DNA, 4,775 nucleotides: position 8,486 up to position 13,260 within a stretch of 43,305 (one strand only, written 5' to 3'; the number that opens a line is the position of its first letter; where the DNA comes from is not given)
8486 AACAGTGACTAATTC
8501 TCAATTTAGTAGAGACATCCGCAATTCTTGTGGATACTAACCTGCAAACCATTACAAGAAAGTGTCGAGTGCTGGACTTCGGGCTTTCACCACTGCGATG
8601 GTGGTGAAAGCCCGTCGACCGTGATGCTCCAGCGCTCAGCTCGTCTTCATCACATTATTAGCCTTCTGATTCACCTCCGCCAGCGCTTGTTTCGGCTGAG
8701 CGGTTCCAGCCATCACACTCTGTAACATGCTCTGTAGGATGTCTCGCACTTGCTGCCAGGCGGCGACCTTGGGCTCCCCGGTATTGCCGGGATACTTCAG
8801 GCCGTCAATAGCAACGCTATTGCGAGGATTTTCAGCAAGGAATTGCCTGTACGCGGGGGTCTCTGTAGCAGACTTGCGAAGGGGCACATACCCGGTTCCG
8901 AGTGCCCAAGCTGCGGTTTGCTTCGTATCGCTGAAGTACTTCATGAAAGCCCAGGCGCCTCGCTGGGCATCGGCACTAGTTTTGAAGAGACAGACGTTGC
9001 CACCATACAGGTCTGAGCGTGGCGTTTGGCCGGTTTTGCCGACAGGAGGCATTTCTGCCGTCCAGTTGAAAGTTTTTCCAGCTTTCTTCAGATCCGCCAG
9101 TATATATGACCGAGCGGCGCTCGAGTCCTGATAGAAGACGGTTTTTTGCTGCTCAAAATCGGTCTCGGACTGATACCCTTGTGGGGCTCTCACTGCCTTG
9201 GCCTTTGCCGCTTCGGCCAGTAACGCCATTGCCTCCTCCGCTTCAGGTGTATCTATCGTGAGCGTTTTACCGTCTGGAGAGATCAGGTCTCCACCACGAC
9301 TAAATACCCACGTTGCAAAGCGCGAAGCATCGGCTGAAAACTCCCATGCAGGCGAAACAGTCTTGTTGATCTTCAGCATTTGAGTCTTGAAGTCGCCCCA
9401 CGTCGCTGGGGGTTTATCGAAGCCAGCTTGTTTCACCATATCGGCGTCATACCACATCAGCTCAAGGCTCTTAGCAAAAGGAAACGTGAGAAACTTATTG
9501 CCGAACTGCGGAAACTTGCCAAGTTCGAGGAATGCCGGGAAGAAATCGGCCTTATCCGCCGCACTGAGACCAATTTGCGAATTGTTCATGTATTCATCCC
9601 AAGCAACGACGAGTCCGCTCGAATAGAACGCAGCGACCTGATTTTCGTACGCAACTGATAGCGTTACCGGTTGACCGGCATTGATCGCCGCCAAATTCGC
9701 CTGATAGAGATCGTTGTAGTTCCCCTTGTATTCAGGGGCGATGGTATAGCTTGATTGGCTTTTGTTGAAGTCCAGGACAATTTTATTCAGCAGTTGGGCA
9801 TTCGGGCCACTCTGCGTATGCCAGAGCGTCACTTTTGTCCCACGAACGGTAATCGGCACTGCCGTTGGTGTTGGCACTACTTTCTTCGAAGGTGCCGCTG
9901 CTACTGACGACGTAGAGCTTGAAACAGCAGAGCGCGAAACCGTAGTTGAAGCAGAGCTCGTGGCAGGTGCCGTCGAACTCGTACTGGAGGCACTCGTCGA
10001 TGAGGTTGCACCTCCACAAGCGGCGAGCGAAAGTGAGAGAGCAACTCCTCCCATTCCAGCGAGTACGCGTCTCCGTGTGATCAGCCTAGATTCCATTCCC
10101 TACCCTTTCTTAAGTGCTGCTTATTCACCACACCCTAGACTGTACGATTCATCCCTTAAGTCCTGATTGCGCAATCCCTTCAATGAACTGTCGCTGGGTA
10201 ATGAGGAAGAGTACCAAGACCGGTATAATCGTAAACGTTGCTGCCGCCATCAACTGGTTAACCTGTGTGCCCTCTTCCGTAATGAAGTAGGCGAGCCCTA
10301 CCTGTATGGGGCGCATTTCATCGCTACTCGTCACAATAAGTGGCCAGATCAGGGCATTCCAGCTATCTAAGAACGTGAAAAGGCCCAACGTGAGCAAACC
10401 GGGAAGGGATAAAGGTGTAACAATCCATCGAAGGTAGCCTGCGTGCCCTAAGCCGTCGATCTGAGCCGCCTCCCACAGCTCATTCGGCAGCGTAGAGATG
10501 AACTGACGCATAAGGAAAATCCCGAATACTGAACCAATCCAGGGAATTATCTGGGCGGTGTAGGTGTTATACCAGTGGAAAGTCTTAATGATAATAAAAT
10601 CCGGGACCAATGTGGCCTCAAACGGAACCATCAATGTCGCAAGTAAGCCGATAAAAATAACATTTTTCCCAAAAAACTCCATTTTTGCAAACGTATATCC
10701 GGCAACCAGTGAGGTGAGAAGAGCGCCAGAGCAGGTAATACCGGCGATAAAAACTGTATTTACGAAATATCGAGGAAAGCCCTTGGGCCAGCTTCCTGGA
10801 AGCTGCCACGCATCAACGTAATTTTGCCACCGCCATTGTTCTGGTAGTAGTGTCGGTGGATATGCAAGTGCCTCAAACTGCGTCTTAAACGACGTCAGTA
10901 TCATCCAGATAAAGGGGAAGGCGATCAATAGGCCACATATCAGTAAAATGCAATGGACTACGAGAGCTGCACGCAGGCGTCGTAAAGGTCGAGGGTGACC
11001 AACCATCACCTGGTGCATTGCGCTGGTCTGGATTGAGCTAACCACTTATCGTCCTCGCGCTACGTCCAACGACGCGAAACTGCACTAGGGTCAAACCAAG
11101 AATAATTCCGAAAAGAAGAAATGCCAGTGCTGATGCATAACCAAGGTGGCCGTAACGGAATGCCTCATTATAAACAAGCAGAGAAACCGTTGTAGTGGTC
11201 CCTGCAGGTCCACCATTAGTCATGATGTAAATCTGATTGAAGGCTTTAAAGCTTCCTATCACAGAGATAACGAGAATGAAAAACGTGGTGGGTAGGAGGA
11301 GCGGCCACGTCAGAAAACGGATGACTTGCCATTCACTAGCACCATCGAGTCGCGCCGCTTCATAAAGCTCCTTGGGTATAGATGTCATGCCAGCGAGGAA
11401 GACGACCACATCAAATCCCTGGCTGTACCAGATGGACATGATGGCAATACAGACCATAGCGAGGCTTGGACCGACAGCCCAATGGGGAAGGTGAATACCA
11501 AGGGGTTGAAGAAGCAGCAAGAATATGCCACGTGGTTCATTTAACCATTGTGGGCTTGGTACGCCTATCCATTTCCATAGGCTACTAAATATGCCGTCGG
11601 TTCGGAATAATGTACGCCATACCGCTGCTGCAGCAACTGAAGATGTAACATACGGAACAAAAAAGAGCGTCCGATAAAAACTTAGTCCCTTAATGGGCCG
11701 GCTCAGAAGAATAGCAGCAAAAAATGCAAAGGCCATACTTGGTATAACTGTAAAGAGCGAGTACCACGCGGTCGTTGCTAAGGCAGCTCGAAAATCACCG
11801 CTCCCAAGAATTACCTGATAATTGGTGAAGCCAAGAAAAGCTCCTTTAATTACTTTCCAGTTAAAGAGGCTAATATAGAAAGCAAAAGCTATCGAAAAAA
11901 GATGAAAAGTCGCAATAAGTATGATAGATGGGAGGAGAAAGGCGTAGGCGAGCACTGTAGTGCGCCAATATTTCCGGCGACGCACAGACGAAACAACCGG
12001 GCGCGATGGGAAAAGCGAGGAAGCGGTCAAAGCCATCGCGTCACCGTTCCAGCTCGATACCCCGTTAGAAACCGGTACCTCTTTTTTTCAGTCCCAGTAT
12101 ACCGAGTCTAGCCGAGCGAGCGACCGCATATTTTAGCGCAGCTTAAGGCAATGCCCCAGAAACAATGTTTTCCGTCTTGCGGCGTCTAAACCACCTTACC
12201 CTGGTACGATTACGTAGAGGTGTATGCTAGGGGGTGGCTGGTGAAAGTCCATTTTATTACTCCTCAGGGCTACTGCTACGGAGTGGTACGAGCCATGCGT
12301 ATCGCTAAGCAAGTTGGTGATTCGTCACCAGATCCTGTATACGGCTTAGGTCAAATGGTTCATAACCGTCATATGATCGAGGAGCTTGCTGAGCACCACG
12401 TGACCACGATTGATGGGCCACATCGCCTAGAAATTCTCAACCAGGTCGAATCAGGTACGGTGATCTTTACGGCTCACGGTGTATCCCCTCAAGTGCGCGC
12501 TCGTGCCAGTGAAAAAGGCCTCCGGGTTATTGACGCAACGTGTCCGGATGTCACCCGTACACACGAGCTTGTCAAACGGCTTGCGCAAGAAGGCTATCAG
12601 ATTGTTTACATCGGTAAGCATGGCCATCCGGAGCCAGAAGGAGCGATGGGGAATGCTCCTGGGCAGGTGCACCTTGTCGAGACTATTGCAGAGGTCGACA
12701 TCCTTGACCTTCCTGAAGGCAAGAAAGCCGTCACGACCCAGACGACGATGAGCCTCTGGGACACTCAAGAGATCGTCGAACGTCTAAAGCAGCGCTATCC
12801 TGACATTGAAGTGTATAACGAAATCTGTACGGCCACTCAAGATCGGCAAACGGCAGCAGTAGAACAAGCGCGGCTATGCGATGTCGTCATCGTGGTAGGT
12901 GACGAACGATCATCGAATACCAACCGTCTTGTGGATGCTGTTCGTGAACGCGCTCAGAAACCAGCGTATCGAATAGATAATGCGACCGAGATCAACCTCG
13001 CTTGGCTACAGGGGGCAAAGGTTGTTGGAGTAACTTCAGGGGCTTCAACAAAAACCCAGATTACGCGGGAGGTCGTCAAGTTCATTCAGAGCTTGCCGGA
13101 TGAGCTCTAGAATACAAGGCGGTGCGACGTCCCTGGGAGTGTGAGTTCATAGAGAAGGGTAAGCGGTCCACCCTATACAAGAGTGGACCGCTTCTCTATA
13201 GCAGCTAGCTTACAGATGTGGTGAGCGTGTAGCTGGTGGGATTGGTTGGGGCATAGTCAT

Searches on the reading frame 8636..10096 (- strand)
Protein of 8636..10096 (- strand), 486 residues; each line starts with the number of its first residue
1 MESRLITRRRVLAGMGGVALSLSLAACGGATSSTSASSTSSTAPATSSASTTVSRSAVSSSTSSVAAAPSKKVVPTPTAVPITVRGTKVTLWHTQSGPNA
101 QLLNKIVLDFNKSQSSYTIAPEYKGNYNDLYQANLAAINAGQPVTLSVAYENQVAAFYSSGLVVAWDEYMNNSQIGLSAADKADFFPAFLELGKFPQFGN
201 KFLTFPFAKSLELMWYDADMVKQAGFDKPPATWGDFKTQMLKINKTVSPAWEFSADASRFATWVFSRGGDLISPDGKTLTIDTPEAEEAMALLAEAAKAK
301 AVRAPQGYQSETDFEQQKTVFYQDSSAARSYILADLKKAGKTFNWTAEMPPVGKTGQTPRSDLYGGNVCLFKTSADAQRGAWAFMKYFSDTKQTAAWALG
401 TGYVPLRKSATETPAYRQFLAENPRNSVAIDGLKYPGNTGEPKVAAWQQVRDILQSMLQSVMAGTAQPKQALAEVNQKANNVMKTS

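Call 62: search_protein_families(library=pfam, proteins=[window:8636-10096:-], max_evalue=0.0001)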
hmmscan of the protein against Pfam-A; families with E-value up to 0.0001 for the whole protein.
window:8636-10096:- (486 aa): 1 family
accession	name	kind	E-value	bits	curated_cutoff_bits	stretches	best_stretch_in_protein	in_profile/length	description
PF13416.11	SBP_bac_8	-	4.2e-31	109.2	27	1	106-416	2-271/279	Bacterial extracellular solute-binding protein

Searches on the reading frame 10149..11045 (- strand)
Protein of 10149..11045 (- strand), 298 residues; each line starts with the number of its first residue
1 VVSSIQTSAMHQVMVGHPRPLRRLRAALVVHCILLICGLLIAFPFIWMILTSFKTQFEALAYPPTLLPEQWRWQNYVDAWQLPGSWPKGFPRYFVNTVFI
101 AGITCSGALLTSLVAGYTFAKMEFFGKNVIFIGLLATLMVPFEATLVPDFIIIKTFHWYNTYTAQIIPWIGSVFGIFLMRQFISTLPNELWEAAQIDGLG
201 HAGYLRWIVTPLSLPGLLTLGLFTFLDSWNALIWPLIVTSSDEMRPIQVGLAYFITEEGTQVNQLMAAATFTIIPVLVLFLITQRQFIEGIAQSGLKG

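Call 62: search_protein_families(library=pfam, proteins=[window:10149-11045:-], max_evalue=0.0001)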
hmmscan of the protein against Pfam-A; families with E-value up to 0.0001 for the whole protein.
window:10149-11045:- (298 aa): 1 family
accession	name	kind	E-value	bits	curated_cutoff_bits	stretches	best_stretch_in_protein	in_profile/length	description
PF00528.27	BPD_transp_1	-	4.6e-17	62.8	26.4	1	113-283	2-171/184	Binding-protein-dependent transport system inner membrane component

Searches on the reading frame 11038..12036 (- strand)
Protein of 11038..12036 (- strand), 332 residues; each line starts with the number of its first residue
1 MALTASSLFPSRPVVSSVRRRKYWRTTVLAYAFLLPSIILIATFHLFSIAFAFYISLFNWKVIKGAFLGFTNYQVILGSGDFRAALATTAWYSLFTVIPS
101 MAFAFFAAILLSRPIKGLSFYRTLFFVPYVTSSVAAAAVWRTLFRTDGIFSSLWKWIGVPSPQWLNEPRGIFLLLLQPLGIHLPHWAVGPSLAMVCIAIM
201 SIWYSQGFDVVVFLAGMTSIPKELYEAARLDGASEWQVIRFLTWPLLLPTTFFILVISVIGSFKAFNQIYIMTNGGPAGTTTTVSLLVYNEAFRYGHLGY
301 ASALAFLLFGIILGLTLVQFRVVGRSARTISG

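Call 62: search_protein_families(library=pfam, proteins=[window:11038-12036:-], max_evalue=0.0001)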
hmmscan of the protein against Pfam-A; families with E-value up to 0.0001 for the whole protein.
window:11038-12036:- (332 aa): 1 family
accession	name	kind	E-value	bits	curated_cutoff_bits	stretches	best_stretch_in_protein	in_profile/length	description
PF00528.27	BPD_transp_1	-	2e-14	54.2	26.4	1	94-317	26-173/184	Binding-protein-dependent transport system inner membrane component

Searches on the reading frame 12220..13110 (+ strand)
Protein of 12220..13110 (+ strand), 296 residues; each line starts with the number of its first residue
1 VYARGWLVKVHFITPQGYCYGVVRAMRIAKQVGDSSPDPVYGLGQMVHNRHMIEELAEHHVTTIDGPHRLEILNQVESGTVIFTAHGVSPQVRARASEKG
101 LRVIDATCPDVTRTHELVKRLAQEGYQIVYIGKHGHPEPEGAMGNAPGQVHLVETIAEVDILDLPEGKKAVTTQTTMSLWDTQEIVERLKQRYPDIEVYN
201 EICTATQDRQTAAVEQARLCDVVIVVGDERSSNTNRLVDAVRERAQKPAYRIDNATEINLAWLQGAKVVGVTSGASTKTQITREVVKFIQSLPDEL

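Call 62: search_protein_families(library=pfam, proteins=[window:12220-13110:+], max_evalue=0.0001)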
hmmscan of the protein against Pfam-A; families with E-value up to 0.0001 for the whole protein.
window:12220-13110:+ (296 aa): 1 family
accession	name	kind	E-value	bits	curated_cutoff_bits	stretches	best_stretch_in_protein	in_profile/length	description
PF02401.23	LYTB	-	9.7e-89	297.6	24.5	1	12-289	3-266/267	LytB protein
